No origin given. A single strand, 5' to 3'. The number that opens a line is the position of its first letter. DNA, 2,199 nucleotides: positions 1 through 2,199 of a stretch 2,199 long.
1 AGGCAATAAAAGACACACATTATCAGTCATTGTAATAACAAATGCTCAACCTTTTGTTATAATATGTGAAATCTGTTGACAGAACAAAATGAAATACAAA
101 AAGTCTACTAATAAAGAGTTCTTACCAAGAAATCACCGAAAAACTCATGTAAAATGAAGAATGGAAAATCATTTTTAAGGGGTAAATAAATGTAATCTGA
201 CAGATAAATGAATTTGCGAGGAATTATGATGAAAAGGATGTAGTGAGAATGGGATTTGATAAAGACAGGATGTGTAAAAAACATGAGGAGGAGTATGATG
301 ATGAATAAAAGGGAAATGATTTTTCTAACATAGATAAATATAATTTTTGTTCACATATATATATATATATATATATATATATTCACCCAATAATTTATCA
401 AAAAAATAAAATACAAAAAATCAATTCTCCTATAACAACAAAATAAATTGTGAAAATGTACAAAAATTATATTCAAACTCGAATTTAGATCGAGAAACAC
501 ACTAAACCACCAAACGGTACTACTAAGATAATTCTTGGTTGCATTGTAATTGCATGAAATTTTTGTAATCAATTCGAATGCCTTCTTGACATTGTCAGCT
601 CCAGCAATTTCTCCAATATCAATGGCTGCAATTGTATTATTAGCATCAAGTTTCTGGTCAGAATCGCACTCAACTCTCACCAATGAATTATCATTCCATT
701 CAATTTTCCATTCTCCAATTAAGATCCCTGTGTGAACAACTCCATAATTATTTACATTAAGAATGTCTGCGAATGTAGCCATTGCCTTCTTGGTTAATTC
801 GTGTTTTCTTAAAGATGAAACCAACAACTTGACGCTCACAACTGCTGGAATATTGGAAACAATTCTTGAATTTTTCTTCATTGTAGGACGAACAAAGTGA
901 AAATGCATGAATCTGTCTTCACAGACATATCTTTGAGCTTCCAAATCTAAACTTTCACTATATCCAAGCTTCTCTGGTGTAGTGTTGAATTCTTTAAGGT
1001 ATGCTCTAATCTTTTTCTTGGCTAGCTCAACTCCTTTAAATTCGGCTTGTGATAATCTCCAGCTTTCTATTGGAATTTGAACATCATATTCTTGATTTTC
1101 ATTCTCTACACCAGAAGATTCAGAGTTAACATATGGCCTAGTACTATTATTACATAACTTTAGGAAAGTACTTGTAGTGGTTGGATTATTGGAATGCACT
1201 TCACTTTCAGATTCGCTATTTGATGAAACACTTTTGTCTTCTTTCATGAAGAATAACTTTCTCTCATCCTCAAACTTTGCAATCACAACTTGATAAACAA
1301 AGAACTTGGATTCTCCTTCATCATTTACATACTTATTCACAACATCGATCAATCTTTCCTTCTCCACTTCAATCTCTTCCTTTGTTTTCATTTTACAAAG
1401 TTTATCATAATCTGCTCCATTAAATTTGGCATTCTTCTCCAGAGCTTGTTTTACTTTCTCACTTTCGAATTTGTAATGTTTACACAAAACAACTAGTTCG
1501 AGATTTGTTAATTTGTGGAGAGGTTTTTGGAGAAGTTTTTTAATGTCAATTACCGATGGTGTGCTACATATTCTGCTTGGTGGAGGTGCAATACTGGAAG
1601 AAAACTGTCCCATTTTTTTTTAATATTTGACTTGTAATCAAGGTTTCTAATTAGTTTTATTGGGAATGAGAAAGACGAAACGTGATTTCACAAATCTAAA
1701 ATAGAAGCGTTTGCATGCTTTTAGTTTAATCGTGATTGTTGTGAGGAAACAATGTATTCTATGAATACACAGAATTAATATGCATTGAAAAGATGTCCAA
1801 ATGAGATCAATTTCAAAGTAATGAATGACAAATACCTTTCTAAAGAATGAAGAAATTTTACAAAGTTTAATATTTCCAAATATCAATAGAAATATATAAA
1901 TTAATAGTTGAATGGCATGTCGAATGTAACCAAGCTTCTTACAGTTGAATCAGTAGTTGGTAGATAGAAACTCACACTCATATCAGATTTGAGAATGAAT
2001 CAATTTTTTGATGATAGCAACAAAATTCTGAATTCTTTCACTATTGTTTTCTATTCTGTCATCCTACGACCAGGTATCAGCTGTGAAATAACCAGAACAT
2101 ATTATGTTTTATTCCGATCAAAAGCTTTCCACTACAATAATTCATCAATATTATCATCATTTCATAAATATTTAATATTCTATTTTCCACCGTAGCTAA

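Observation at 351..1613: Myristoylation-motif protein with a C-terminal PPPDE/DeSI-like permuted-papain domain behind a long, unassignable N-terminal extension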

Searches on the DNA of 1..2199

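Call 38: search_rna_families(source=window, threshold=gathering)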
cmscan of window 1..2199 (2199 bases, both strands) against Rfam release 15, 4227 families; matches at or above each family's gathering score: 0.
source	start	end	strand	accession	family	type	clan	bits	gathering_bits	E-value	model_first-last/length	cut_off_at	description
